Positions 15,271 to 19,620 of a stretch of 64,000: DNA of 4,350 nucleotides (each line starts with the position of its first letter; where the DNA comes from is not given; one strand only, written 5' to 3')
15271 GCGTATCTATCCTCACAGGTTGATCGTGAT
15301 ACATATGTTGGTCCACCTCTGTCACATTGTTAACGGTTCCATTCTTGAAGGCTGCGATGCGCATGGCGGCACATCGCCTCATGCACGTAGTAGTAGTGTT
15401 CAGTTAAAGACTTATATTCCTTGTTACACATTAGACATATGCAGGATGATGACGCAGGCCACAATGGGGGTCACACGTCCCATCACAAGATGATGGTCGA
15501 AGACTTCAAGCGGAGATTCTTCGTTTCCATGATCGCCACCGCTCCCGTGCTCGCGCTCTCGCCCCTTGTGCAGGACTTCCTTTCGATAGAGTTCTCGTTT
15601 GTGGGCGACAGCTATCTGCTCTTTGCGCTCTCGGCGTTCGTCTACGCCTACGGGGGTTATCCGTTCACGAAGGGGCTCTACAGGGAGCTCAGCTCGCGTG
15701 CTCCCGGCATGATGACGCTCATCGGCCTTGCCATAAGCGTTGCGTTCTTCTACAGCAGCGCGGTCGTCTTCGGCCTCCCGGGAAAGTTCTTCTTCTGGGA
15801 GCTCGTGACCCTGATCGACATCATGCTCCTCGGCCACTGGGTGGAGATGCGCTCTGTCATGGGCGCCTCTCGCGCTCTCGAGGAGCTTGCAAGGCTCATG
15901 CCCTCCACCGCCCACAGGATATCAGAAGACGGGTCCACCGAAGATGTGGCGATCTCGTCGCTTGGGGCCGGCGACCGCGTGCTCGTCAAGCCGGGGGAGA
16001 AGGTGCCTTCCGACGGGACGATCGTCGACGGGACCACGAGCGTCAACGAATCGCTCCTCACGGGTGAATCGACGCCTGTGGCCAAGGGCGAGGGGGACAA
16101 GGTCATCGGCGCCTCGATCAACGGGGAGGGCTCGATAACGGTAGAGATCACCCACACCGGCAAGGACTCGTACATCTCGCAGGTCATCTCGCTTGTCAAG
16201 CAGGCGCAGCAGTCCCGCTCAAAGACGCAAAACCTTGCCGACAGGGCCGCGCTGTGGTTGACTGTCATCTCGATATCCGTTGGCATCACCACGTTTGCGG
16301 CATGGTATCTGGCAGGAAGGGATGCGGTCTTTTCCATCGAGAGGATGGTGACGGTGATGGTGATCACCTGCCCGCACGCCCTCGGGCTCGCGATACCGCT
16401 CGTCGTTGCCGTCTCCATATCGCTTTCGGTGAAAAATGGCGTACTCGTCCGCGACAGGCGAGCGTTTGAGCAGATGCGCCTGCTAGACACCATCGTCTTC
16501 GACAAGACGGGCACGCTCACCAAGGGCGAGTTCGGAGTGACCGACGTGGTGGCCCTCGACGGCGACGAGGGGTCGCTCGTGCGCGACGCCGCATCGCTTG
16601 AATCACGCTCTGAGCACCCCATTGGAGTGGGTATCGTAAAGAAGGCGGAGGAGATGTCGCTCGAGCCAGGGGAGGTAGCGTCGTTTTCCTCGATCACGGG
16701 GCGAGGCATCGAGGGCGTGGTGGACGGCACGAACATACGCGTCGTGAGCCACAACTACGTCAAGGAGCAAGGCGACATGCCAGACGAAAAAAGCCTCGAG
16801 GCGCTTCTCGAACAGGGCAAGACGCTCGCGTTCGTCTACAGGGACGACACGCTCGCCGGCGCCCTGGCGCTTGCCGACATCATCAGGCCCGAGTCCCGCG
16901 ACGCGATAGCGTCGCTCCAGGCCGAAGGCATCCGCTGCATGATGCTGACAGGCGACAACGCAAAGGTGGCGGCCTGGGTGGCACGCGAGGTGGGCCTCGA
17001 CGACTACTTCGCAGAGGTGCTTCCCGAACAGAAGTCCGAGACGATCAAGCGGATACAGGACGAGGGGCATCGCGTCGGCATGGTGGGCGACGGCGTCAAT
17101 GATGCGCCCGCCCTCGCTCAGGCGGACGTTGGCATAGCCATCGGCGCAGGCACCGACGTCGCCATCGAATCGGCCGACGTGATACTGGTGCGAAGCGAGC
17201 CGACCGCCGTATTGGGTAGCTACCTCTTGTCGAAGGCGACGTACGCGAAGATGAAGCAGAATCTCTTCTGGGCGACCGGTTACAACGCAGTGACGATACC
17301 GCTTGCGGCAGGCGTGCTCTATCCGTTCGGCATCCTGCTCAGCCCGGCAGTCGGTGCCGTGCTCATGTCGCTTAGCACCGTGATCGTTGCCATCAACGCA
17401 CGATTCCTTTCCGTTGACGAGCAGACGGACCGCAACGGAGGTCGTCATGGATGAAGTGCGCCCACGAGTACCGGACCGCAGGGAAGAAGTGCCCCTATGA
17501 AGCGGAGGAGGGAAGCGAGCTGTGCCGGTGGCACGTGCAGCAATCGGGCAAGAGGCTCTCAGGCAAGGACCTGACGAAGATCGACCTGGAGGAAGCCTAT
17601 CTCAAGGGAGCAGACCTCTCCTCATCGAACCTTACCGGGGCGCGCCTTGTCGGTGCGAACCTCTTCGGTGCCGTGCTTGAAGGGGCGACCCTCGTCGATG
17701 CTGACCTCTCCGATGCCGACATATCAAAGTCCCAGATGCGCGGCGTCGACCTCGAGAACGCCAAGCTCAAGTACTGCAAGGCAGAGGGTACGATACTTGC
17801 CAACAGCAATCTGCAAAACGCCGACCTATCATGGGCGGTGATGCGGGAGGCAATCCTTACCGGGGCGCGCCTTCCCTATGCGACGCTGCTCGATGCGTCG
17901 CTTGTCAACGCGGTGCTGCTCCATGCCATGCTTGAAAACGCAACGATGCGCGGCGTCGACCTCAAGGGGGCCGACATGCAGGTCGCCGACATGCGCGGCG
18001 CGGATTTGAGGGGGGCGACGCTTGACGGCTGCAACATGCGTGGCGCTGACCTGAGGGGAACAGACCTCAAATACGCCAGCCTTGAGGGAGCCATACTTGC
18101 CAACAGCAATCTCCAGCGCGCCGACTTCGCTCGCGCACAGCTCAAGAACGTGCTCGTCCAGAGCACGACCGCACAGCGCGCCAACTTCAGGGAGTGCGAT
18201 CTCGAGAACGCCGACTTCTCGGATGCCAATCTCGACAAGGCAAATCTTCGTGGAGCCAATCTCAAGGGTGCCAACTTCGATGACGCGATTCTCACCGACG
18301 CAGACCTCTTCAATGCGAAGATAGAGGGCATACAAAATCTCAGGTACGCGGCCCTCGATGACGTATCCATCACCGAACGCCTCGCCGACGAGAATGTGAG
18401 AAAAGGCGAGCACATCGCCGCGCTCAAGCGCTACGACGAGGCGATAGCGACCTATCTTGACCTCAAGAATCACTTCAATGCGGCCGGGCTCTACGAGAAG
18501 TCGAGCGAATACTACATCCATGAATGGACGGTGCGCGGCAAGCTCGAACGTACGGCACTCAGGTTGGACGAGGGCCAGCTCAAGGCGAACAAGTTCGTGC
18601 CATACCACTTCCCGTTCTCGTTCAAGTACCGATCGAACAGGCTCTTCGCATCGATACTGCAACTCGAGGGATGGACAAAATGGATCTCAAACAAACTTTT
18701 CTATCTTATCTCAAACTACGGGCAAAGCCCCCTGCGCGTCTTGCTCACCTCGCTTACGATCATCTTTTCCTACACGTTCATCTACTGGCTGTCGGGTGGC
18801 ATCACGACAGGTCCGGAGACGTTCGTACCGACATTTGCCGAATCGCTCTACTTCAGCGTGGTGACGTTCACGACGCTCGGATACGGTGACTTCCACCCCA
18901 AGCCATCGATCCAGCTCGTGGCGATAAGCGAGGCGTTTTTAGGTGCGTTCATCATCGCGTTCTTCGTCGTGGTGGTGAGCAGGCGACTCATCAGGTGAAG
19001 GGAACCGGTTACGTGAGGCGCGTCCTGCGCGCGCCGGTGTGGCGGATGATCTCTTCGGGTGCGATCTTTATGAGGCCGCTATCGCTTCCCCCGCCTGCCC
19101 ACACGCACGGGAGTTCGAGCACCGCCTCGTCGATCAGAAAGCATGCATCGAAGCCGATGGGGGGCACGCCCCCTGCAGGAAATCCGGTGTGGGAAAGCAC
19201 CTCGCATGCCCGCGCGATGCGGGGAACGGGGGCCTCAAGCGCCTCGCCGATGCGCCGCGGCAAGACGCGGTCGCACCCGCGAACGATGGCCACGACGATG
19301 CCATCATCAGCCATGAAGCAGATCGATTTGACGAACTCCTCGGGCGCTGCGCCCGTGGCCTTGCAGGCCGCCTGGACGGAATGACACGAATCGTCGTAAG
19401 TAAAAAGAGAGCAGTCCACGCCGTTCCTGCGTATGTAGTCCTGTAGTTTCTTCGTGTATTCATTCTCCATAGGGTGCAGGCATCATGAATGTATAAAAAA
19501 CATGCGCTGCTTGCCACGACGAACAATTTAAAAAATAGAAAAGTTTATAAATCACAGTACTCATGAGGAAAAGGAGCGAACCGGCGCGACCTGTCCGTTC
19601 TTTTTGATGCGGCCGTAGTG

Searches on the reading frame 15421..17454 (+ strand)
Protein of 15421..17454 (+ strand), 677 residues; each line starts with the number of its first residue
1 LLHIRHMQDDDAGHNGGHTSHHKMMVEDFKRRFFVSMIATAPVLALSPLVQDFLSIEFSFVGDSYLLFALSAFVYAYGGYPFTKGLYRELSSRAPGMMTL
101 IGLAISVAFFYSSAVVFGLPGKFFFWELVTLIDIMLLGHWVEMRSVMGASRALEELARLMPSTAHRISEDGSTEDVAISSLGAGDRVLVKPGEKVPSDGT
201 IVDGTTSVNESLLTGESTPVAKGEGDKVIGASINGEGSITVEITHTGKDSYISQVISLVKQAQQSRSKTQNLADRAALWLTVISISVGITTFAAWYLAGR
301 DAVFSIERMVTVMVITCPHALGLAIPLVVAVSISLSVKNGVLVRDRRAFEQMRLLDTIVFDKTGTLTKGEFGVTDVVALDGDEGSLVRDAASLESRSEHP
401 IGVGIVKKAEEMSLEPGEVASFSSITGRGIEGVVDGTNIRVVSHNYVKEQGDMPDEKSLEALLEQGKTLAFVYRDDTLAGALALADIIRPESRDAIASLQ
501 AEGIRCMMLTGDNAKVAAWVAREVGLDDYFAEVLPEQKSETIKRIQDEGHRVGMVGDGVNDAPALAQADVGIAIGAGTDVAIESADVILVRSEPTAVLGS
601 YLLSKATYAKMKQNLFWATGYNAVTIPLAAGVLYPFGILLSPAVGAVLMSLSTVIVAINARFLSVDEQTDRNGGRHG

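Call 34: search_protein_families(library=pfam, proteins=[window:15421-17454:+], max_evalue=0.0001)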
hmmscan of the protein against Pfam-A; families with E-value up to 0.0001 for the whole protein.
window:15421-17454:+ (677 aa): 3 families
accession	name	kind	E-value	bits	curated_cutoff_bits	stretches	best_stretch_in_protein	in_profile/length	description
PF00122.25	E1-E2_ATPase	-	2.4e-53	180.8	28.1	1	159-335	2-177/181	E1-E2 ATPase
PF00702.32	Hydrolase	-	3.1e-36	126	26.4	1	356-569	2-191/191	haloacid dehalogenase-like hydrolase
PF08282.18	Hydrolase_3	-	2.2e-05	24.7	20.9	0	549-593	203-247/255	haloacid dehalogenase-like hydrolase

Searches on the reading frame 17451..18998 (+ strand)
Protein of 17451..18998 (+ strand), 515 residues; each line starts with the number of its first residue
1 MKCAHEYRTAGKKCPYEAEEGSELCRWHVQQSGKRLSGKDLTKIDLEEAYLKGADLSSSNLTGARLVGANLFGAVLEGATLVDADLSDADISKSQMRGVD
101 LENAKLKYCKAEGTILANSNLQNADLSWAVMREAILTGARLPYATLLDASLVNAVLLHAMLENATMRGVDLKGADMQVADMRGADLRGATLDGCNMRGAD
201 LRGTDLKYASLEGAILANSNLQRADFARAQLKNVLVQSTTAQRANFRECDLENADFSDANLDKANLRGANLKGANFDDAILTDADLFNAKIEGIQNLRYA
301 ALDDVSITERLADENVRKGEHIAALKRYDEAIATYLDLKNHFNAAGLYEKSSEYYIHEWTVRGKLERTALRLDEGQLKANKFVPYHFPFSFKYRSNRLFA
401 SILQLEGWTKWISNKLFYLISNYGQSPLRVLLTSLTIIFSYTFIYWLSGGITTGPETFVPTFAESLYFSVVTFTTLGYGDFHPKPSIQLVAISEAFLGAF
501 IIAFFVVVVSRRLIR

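Call 34: search_protein_families(library=pfam, proteins=[window:17451-18998:+], max_evalue=0.0001)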
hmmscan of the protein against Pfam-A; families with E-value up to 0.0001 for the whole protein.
window:17451-18998:+ (515 aa): 5 families
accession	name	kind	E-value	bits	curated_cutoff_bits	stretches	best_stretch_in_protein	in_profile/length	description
PF00805.28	Pentapeptide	-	1.5e-66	219.8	20.2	8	179-216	1-38/40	Pentapeptide repeats (8 copies)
PF13599.13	Pentapeptide_4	-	7.3e-29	100.1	38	3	220-295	2-77/78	Pentapeptide repeat region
PF13576.12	Pentapeptide_3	-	1.4e-23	83.3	27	1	242-284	2-47/48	Pentapeptide repeats (9 copies)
PF07885.22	Ion_trans_2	-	2.8e-13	50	22.5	1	435-514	4-78/79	Ion channel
PF25296.1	Decapeptide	-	7e-05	23.1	45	0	229-278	5-54/74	Decapeptide repeat region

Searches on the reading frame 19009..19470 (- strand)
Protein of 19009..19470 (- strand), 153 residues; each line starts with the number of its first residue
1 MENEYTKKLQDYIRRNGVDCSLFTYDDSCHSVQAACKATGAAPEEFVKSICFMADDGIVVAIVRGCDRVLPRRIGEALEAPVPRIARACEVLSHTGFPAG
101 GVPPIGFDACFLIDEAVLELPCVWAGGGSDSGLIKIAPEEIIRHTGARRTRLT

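Call 34: search_protein_families(library=pfam, proteins=[window:19009-19470:-], max_evalue=0.0001)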
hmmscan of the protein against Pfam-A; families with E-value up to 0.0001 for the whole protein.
window:19009-19470:- (153 aa): 1 family
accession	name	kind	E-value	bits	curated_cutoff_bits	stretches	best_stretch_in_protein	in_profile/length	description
PF04073.20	tRNA_edit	-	2e-18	67.1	25.5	1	28-143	3-122/123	Aminoacyl-tRNA editing domain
